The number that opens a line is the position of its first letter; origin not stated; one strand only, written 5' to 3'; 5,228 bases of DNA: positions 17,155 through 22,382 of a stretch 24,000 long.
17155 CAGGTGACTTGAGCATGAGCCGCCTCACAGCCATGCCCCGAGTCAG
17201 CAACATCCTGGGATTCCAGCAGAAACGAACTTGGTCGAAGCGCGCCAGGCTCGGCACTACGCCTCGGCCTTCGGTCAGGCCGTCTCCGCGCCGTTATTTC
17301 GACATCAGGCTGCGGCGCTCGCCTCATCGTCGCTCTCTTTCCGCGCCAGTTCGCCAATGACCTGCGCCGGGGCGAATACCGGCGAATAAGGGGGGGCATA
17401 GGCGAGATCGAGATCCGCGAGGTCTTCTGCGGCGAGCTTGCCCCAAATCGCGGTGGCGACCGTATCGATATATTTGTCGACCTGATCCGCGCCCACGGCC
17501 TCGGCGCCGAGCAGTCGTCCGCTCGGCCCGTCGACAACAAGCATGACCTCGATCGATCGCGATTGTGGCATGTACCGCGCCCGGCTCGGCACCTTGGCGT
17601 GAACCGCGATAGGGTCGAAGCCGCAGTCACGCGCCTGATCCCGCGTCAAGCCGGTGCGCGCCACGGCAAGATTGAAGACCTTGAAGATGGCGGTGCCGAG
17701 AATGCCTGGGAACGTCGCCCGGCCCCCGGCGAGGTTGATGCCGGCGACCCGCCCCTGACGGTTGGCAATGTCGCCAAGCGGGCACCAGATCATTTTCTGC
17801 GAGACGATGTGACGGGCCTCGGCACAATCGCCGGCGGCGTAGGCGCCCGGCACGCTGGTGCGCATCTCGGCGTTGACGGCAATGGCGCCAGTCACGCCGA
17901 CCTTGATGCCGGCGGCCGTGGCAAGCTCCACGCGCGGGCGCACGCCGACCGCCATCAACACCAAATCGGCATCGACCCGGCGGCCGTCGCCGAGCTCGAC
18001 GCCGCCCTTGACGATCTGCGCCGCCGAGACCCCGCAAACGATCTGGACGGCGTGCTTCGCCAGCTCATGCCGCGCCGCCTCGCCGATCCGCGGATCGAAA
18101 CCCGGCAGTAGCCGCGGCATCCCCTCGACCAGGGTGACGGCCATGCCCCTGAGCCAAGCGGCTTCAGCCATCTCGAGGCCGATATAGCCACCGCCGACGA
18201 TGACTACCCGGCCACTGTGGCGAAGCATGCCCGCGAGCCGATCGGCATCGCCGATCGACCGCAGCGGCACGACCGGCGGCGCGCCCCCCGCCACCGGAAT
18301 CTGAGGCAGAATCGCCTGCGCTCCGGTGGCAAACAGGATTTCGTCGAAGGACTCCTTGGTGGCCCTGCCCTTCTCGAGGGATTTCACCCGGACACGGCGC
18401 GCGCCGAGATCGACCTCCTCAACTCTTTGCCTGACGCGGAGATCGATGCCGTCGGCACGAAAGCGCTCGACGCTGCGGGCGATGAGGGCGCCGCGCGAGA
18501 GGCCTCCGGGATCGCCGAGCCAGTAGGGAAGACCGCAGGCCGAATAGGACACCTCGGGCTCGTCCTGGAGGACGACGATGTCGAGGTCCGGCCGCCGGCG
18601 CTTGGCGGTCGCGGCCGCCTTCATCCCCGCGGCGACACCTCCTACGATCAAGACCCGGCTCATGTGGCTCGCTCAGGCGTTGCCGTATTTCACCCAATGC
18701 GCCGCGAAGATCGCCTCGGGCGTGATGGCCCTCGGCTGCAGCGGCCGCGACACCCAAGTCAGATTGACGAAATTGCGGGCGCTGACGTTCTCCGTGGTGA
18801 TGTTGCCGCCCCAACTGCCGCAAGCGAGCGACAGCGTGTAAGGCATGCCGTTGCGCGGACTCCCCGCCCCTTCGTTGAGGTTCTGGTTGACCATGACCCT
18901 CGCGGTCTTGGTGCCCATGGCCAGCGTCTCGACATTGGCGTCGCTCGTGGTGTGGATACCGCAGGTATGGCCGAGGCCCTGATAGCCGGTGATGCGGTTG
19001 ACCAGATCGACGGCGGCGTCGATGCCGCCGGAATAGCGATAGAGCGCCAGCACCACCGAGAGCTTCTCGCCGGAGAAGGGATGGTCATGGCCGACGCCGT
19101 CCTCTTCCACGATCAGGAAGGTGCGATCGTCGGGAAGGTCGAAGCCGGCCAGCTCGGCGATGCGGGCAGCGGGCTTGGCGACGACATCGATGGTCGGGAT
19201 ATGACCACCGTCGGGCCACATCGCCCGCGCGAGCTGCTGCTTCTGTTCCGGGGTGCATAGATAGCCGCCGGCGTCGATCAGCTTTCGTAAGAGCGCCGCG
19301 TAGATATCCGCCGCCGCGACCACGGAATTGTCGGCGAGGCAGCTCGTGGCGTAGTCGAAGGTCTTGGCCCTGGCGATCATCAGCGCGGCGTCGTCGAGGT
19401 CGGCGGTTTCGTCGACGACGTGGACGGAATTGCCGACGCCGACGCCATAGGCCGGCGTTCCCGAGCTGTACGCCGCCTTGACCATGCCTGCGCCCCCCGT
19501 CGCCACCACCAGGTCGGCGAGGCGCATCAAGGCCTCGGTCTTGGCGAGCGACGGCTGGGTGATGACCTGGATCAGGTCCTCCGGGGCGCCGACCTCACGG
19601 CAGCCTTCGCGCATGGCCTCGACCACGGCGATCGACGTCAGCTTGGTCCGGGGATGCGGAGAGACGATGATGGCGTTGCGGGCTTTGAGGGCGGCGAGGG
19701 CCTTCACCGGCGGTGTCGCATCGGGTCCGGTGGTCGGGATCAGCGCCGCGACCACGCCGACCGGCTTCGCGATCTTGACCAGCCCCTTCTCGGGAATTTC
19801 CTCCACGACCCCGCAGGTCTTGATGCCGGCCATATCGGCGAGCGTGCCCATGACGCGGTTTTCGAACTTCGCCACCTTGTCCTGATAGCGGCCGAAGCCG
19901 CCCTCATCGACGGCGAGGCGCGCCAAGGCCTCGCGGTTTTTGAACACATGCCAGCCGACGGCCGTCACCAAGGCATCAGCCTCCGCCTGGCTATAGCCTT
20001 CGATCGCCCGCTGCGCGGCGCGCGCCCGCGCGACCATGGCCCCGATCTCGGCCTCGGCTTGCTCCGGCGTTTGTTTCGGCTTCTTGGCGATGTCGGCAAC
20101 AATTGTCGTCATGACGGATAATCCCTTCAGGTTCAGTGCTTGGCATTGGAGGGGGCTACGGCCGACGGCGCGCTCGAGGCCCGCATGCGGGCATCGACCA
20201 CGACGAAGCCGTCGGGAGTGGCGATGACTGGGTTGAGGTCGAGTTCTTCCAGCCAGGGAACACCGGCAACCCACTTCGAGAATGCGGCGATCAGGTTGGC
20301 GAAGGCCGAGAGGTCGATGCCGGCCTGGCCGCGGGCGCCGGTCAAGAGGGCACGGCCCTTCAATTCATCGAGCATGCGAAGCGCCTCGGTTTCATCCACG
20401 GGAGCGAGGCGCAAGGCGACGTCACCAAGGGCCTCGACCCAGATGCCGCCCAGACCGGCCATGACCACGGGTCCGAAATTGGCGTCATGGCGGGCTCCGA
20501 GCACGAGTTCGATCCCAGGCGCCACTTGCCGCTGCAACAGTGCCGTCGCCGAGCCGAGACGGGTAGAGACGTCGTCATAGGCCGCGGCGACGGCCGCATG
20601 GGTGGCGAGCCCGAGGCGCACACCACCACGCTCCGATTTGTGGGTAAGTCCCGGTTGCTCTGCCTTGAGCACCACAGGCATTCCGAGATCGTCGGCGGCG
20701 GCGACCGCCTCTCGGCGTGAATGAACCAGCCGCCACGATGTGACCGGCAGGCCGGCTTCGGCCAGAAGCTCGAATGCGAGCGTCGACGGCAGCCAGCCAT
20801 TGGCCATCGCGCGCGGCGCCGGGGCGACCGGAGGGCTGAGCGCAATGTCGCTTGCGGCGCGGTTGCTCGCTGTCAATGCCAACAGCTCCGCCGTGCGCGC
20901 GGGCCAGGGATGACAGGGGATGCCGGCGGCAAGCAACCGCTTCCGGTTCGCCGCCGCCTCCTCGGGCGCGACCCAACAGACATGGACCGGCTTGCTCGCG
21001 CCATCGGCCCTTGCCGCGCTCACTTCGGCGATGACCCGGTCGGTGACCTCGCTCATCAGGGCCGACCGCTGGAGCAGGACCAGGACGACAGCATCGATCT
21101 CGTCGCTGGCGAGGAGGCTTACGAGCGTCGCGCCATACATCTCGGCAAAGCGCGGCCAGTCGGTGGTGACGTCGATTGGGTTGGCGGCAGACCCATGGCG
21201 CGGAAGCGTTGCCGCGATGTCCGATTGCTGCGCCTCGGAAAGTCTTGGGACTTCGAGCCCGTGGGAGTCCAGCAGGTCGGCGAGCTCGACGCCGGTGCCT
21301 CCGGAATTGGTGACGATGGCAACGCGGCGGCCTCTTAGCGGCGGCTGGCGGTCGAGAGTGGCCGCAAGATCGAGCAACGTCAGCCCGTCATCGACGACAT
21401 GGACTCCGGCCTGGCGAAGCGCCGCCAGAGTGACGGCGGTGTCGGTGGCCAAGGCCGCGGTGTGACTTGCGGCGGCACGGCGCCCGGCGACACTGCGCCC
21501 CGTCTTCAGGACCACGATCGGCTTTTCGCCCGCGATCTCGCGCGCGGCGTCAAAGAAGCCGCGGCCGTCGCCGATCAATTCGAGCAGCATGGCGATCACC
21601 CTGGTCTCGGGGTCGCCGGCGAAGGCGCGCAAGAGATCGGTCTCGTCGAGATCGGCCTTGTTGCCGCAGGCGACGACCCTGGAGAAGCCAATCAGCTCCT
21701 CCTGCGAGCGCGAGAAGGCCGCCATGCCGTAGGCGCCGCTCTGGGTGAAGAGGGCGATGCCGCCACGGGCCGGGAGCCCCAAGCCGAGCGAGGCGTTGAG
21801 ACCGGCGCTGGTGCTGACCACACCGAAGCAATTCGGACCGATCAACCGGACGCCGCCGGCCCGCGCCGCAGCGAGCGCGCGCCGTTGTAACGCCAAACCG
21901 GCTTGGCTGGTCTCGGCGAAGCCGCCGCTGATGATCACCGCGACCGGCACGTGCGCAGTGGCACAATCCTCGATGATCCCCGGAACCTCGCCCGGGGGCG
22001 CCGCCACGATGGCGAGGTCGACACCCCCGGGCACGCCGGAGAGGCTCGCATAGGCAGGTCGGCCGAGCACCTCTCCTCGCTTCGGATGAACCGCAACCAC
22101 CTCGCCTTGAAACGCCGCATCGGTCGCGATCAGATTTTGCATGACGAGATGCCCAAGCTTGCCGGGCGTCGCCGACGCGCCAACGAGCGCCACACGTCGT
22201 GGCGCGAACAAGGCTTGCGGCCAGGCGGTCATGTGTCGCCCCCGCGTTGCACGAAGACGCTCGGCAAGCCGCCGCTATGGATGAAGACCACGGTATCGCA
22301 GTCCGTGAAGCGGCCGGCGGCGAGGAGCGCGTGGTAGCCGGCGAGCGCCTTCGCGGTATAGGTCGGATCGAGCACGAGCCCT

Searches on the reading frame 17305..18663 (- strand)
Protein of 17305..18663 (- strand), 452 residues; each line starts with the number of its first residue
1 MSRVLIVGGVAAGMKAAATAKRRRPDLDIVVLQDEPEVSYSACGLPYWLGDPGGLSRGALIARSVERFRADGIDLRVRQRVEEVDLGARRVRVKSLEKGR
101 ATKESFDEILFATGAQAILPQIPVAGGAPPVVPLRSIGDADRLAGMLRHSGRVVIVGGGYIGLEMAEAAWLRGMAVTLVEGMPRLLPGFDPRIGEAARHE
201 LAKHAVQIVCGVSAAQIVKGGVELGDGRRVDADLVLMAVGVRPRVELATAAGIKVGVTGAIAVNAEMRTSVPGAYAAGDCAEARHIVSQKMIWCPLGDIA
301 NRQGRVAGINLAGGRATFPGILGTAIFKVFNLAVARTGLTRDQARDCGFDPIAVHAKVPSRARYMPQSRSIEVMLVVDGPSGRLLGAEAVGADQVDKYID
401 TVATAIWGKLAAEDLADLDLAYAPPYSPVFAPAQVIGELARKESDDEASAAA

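Call 16: search_protein_families(library=pfam, proteins=[window:17305-18663:-], max_evalue=0.001)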
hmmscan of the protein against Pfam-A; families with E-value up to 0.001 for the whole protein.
window:17305-18663:- (452 aa): 8 families
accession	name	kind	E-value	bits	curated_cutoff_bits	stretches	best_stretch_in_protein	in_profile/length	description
PF07992.20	Pyr_redox_2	-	2.1e-60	205.1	26.1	1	3-284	2-278/291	Pyridine nucleotide-disulphide oxidoreductase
PF00070.33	Pyr_redox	-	7.9e-19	68.4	22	1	152-222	1-71/82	Pyridine nucleotide-disulphide oxidoreductase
PF02852.28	Pyr_redox_dim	-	1.8e-13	51.1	25.3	1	326-430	3-106/110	Pyridine nucleotide-disulphide oxidoreductase, dimerisation domain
PF13738.12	Pyr_redox_3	-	8.5e-07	28.9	30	1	151-278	165-305/305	Pyridine nucleotide-disulphide oxidoreductase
PF03486.20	HI0933_like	-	7.8e-06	26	50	0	152-185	2-35/244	HI0933-like protein Rossmann domain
PF01262.27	AlaDh_PNT_C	-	0.00015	21.7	23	0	144-219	20-97/214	Alanine dehydrogenase/PNT, C-terminal domain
PF13450.12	NAD_binding_8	-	0.00055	20.6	21.9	0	155-184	1-30/68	NAD(P)-binding Rossmann-like domain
PF00890.30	FAD_binding_2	-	0.00094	18.9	20.4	0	4-37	2-33/414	FAD binding domain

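Call 27: search_protein_families(library=ncbifam, proteins=[window:17305-18663:-], max_evalue=0.001)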
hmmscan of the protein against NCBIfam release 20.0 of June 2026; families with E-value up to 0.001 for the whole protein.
window:17305-18663:- (452 aa): 52 families (the best 25 are shown)
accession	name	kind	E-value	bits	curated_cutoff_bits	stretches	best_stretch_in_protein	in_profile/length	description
TIGR03385.1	CoA_CoA_reduc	equivalog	3.3e-106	355.7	578.8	1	3-437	1-439/439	CoA-disulfide reductase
NF007123.0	PRK09564.1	equivalog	2.5e-99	333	458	1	3-440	2-443/444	CoA-disulfide reductase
NF010037.0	PRK13512.1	equivalog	9.1e-58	196.2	394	1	1-428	1-425/438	CoA-disulfide reductase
NF046103.1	NOXase_Strep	equivalog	5.6e-55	187.1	600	1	3-426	1-427/442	H2O-forming NADH oxidase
NF045765.1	PhenlGlyoxDHPadH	equivalog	3.7e-42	144.7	475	1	3-330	4-328/416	NADH-dependent phenylglyoxylate dehydrogenase subunit epsilon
TIGR02374.1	nitri_red_nirB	equivalog_domain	1.7e-40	139.2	578.35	1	6-340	3-331/794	nitrite reductase large subunit NirB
NF042949.2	3PPDioc_HcaD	equivalog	9.6e-37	126.6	450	1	3-307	3-301/386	3-phenylpropionate/cinnamic acid dioxygenase ferredoxin--NAD(+) reductase subunit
NF041682.1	ant_diox_AndAa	equivalog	2.4e-33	115.4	650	1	3-318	5-316/406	anthranilate 1,2-dioxygenase system ferredoxin--NAD(+) reductase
TIGR02053.1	MerA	equivalog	2.8e-33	115.6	454.45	1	90-420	118-437/465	mercury(II) reductase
NF004943.0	PRK06292.2-1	equivalog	8.2e-33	113.8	432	1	89-418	116-437/456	dihydrolipoyl dehydrogenase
TIGR01350.1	lipoamide_DH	equivalog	1.1e-32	113.4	408.8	1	89-417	117-435/461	dihydrolipoyl dehydrogenase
NF003437.0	PRK04965.1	equivalog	5.7e-28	98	392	1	6-284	7-278/378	NADH:flavorubredoxin reductase NorW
NF007286.0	PRK09754.1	equivalog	3.8e-25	88.5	447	1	4-310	6-305/400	phenylpropionate dioxygenase ferredoxin reductase subunit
NF010311.1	PRK13748.1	subfamily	1.3e-24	87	600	1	96-420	222-532/560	mercury(II) reductase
NF005884.0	PRK07846.1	equivalog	1.3e-24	86.6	501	1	68-417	91-431/454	mycothione reductase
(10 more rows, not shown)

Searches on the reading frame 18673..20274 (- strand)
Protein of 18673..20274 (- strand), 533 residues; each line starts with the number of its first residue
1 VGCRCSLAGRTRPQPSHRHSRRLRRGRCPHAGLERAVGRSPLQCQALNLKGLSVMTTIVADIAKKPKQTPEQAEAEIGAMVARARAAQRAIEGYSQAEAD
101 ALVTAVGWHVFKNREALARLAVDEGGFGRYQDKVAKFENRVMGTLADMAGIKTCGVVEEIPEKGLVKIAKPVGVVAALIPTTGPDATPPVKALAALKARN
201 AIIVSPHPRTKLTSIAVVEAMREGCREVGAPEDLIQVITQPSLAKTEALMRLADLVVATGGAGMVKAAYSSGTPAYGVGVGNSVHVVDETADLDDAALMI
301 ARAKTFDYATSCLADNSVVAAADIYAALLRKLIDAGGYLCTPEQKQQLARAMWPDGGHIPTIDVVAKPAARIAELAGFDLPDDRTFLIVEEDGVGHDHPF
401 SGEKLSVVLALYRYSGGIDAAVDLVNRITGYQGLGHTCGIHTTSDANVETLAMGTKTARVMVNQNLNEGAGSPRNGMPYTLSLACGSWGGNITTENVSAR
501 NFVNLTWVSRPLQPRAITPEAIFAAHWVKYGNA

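Call 16: search_protein_families(library=pfam, proteins=[window:18673-20274:-], max_evalue=0.001)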
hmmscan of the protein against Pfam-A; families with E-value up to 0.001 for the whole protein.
window:18673-20274:- (533 aa): 1 family
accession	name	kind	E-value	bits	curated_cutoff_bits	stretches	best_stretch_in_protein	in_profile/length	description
PF00171.27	Aldedh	-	5.3e-21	75.1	23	1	68-335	22-292/461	Aldehyde dehydrogenase family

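Call 27: search_protein_families(library=ncbifam, proteins=[window:18673-20274:-], max_evalue=0.001)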
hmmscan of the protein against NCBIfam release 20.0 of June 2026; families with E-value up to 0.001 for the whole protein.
window:18673-20274:- (533 aa): 24 families
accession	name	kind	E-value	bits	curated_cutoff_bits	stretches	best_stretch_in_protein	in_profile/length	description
NF047625.1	AcylSulfactDhSauS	equivalog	4.4e-149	497.2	600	1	73-531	2-463/464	acylating sulfoacetaldehyde dehydrogenase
NF010378.0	PRK13805.1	equivalog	4.7e-115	385.4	951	1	66-510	5-451/872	bifunctional acetaldehyde-CoA/alcohol dehydrogenase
TIGR02518.1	EutH_ACDH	equivalog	6.2e-100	335.4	620.1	1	79-509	12-442/488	acetaldehyde dehydrogenase (acetylating)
NF011927.0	PRK15398.1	subfamily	6.1e-59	199.9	403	1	75-494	36-446/465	aldehyde dehydrogenase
NF001221.0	PRK00197.1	equivalog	2.2e-17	62.9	289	1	165-463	110-368/418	glutamate-5-semialdehyde dehydrogenase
TIGR00407.1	proA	equivalog_domain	8.4e-13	47.9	317.45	1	163-333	93-266/398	glutamate-5-semialdehyde dehydrogenase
NF006916.0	PRK09407.1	equivalog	2.7e-11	42.8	521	1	67-333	48-318/526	succinic semialdehyde dehydrogenase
TIGR01780.1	SSADH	subfamily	2.3e-10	40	646.35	1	67-334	11-282/448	succinate-semialdehyde dehydrogenase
NF050084.1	pip_6_carb_DH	equivalog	1.1e-09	37.8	730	1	69-335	13-286/475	L-piperidine-6-carboxylate dehydrogenase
TIGR01804.1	BADH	equivalog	8.3e-09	34.4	668.6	1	77-334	37-298/467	betaine-aldehyde dehydrogenase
NF052305.1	DioxValDhHalo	equivalog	9e-08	31.4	750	1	74-335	42-307/483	2,5-dioxovalerate dehydrogenase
NF040648.1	lactal_redase_Meth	equivalog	1.2e-07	31.1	650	1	70-335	28-297/463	lactaldehyde dehydrogenase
NF006992.0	PRK09457.1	subfamily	4.5e-07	28.9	514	1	72-337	34-303/487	succinylglutamate-semialdehyde dehydrogenase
NF040869.1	G3PDH_Arch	equivalog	3.2e-06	26.1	780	1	163-334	151-320/502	NADP-dependent glyceraldehyde-3-phosphate dehydrogenase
TIGR03250.1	PhnAcAld_DH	equivalog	6.7e-06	25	635.65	1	145-314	112-282/472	phosphonoacetaldehyde dehydrogenase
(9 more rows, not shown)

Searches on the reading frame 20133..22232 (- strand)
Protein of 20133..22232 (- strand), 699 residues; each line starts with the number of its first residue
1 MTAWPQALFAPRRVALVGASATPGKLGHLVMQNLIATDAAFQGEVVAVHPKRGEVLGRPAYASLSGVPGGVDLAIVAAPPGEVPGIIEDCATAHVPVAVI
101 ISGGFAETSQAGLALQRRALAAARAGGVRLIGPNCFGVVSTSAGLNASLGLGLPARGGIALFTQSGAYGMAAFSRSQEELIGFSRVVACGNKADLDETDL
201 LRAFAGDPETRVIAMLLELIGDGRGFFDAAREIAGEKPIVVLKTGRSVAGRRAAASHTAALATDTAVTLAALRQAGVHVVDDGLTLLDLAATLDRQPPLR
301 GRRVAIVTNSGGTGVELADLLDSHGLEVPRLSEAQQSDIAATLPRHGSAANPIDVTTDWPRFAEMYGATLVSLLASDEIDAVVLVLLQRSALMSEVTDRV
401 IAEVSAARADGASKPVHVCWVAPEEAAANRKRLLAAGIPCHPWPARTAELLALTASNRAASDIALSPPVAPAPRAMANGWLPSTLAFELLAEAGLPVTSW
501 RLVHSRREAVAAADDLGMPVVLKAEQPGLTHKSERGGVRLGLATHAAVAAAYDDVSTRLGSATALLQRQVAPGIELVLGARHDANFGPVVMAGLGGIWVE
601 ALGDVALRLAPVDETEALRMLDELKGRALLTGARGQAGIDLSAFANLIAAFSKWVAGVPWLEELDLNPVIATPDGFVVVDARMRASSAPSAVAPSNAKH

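Call 16: search_protein_families(library=pfam, proteins=[window:20133-22232:-], max_evalue=0.001)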
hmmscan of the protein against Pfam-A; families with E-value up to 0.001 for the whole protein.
window:20133-22232:- (699 aa): 5 families
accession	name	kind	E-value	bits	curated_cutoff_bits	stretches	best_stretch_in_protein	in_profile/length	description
PF13549.11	ATP-grasp_5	-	2.7e-59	200.7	27.6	1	478-684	7-220/221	ATP-grasp domain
PF13607.11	Succ_CoA_lig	-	1.1e-48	164.9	27.4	1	156-293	1-138/138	Succinyl-CoA ligase like flavodoxin domain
PF13380.12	CoA_binding_2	-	1.3e-25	90.5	22.8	1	12-139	1-114/116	CoA binding domain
PF19045.5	Ligase_CoA_2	-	6.9e-10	39.6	23.7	1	304-446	1-142/162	Ligase-CoA domain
PF02629.25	CoA_binding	-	1.3e-07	32.7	22.3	1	12-102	4-95/97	CoA binding domain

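Call 20: find_encoding_contigs(protein=window:20133-22232:-, flank=10000, max_places=6)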
Protein window:20133-22232:- (699 aa): no gene with exactly this product is on record in the collection.

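Call 27: search_protein_families(library=ncbifam, proteins=[window:20133-22232:-], max_evalue=0.001)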
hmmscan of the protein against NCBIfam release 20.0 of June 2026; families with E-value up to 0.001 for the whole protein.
window:20133-22232:- (699 aa): 8 families
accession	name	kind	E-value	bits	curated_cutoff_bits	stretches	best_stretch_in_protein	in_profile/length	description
NF045494.1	AcCoALig_Archglob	equivalog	3.7e-122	408.9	1200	2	7-452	220-657/665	acetate--CoA ligase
TIGR02717.1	AcCoA-syn-alpha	equivalog_domain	4.8e-122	407.8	567.15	1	7-452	3-441/447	acetate--CoA ligase alpha subunit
NF045492.1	HydPropCoALig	equivalog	3.4e-115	386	1300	2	7-405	250-648/700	3-hydroxypropionate--CoA ligase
NF045493.1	HydDutCoALig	equivalog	7.8e-114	381.7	1300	2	7-441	5-433/698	4-hydroxybutyrate--CoA ligase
NF004230.0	PRK05678.1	equivalog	4.4e-13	49.1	336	1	47-282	38-276/291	succinate--CoA ligase subunit alpha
TIGR01019.1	sucCoAalpha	subfamily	1.3e-11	44.4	353.2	1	54-283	45-275/286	succinate--CoA ligase subunit alpha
NF010623.0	PRK14016.1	subfamily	1.1e-06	27.2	877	1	487-557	219-284/871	cyanophycin synthetase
TIGR02068.2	cya_phycin_syn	equivalog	0.00051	18.1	850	1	487-557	218-283/862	cyanophycin synthetase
